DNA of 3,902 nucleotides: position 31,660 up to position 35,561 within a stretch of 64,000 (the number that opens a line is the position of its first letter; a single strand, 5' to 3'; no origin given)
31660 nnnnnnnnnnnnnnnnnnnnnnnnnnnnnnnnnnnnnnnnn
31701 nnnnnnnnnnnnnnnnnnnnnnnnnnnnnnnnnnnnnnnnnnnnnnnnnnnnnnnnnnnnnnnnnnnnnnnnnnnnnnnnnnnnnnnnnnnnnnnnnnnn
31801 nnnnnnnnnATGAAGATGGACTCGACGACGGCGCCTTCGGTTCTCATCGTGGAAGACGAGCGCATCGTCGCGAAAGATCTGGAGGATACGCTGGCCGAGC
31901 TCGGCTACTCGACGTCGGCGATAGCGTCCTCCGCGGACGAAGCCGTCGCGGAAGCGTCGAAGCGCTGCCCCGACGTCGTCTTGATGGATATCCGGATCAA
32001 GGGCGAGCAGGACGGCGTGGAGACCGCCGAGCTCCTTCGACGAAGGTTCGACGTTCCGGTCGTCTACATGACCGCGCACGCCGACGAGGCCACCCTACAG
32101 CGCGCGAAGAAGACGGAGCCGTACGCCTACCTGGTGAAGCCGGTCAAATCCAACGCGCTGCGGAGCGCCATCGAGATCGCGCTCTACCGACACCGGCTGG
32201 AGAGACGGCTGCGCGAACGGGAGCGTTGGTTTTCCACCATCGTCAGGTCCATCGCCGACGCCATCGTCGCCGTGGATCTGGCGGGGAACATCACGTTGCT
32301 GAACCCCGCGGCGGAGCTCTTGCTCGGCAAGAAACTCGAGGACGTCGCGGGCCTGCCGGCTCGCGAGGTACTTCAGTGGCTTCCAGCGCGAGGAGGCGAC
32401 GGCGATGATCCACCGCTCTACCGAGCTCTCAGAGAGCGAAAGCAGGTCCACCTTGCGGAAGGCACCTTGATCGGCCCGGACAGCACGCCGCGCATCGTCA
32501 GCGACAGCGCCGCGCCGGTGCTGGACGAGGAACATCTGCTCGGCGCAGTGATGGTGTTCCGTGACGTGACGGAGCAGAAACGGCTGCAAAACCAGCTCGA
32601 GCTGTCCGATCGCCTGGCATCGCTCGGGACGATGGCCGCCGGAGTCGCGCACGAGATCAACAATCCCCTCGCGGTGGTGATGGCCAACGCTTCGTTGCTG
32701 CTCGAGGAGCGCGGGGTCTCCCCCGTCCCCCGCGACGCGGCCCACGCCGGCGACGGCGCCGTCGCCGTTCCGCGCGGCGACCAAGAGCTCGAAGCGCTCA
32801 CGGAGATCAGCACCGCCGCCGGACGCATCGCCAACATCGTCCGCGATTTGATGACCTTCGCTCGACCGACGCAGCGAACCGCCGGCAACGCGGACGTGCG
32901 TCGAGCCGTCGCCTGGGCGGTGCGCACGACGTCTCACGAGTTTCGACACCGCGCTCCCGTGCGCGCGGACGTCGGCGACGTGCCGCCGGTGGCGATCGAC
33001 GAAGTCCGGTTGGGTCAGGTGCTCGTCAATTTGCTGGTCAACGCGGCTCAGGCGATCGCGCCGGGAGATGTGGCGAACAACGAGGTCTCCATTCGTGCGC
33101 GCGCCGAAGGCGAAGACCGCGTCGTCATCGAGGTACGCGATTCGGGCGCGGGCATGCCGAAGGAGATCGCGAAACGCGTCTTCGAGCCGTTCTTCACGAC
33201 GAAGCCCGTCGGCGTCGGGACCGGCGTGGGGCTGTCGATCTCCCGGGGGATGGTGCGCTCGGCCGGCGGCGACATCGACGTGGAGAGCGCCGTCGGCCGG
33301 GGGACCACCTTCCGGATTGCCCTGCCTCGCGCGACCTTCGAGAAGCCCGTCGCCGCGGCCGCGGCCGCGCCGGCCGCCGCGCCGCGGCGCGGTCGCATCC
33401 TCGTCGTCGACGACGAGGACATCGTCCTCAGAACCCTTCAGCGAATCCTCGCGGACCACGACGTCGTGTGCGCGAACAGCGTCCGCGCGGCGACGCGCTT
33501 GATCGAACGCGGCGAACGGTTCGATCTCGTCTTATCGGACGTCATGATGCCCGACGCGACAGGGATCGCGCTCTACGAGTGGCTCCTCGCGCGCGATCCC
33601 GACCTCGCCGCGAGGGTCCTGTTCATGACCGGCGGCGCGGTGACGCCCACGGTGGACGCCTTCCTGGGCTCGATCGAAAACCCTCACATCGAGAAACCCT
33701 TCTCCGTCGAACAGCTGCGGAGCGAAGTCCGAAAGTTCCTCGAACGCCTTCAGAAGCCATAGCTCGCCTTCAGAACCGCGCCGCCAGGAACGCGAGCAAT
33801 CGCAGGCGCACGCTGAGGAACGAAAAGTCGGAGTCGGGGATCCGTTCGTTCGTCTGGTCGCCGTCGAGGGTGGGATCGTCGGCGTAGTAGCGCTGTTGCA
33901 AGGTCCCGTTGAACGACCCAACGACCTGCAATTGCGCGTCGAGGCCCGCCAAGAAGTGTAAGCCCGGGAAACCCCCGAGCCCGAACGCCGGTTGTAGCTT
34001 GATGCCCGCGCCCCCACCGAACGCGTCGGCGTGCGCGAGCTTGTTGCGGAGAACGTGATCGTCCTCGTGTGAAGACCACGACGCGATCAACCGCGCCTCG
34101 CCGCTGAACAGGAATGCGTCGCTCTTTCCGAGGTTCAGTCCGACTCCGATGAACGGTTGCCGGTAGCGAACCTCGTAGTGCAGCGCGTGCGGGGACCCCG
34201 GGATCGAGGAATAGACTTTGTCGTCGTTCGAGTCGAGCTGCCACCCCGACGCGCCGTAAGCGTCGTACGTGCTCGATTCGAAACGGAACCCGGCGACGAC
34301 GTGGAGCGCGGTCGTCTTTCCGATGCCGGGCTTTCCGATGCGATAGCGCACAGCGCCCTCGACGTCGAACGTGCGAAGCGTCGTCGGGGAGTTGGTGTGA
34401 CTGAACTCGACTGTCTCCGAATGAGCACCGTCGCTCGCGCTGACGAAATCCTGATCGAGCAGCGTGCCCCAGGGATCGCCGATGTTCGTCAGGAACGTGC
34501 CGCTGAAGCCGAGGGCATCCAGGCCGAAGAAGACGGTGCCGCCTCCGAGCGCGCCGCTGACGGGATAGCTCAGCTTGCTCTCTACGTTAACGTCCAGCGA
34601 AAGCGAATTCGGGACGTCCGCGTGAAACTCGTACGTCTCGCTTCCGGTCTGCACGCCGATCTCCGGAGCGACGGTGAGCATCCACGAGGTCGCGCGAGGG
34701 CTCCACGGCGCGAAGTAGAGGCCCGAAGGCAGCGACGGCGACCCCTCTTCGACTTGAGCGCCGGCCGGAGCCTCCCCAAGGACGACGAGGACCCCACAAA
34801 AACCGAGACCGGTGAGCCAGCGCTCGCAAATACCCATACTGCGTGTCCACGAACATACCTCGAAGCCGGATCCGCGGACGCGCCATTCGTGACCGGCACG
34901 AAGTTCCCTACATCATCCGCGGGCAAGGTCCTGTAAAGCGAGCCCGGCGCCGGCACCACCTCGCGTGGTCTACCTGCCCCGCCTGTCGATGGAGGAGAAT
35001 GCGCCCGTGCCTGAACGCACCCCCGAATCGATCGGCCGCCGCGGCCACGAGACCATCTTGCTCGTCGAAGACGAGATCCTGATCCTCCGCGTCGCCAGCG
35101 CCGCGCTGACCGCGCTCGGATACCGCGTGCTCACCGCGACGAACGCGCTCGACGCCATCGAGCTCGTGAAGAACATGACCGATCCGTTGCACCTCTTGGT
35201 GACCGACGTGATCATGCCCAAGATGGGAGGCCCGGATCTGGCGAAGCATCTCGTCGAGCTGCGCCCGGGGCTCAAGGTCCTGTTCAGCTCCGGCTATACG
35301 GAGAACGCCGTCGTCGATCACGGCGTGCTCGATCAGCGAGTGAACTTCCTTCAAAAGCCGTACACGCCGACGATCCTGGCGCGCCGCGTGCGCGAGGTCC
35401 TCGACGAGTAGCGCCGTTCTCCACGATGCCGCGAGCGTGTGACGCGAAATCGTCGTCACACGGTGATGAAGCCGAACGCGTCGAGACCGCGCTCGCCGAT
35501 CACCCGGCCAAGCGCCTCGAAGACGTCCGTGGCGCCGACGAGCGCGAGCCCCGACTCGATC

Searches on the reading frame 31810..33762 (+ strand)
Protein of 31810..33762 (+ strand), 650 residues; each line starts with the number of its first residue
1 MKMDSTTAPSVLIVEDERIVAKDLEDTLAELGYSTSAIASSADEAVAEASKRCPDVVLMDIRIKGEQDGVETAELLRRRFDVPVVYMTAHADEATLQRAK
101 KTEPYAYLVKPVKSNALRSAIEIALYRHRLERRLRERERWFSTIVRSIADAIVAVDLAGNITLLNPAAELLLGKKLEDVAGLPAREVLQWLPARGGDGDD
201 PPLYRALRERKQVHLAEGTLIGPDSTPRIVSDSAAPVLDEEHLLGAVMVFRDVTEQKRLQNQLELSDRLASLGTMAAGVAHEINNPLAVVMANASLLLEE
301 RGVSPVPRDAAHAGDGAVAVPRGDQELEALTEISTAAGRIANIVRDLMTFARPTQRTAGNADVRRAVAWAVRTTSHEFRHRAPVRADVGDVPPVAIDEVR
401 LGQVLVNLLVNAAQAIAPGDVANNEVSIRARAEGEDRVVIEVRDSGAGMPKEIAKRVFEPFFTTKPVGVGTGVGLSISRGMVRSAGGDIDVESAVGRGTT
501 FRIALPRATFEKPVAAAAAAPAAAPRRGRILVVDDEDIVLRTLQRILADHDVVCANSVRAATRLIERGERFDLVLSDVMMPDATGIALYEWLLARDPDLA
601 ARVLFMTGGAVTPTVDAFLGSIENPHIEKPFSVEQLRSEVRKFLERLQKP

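Call 11: search_protein_families(library=pfam, proteins=[window:31810-33762:+], max_evalue=0.001)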
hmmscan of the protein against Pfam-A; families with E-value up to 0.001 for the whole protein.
window:31810-33762:+ (650 aa): 7 families
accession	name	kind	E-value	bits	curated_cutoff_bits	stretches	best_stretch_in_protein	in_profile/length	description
PF00072.30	Response_reg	-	1.4e-38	131.9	30.2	2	11-122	1-111/111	Response regulator receiver domain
PF02518.31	HATPase_c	-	2.3e-26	92.8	26.4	1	397-508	2-110/111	Histidine kinase-, DNA gyrase B-, and HSP90-like ATPase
PF00989.32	PAS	-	1.1e-11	45.2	22.6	1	142-253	4-113/113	PAS fold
PF00512.31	HisKA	-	3.7e-11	43.3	26.9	1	272-354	2-64/66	His Kinase A (phospho-acceptor) domain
PF08448.16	PAS_4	-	4.5e-11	43.4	23.1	1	146-258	2-110/110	PAS fold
PF13426.13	PAS_9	-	2.2e-08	34.8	27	1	150-255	2-103/103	PAS domain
PF13188.13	PAS_8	-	5.7e-06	26.5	21.8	1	141-198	3-57/65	PAS domain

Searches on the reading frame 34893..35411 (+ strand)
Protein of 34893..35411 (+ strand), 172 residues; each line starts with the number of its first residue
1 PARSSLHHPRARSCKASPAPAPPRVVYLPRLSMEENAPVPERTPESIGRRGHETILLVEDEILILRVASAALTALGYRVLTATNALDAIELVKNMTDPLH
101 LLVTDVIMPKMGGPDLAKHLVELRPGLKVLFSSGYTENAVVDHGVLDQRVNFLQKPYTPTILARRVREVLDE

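Call 11: search_protein_families(library=pfam, proteins=[window:34893-35411:+], max_evalue=0.001)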
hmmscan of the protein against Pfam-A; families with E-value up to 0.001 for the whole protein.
window:34893-35411:+ (172 aa): 1 family
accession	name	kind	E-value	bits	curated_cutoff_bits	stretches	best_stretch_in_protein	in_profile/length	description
PF00072.30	Response_reg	-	9.2e-17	61.7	30.2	1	55-166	1-110/111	Response regulator receiver domain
